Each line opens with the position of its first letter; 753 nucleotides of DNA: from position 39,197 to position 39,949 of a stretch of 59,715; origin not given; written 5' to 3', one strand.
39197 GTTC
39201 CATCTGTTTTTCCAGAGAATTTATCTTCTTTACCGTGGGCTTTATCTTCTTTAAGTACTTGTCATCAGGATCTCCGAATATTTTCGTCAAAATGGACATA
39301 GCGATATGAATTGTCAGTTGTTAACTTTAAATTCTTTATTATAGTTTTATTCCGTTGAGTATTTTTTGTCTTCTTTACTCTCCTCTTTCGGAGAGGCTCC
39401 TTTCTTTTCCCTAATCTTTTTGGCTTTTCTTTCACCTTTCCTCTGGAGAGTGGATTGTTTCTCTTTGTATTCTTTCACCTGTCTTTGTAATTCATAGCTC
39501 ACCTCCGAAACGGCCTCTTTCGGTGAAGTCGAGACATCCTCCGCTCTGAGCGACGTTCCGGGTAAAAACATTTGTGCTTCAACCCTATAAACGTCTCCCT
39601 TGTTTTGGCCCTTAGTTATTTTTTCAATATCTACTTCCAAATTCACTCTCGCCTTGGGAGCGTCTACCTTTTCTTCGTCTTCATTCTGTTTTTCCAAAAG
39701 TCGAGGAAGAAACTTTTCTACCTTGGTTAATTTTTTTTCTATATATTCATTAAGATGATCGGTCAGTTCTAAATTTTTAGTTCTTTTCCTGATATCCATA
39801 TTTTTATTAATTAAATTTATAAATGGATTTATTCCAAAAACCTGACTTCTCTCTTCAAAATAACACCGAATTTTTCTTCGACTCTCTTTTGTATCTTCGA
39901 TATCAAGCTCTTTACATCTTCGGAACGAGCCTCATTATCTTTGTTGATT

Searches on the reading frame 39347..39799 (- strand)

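Call 37: search_protein_families(library=pfam, proteins=[window:39347-39799:-], max_evalue=0.0001)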
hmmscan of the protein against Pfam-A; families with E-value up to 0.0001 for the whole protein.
window:39347-39799:- (150 aa): 1 family
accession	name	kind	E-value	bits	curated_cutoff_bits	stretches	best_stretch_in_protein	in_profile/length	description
PF02482.25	Ribosomal_S30AE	-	2.5e-15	57.4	23.7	1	6-115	4-87/88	Sigma 54 modulation protein / S30EA ribosomal protein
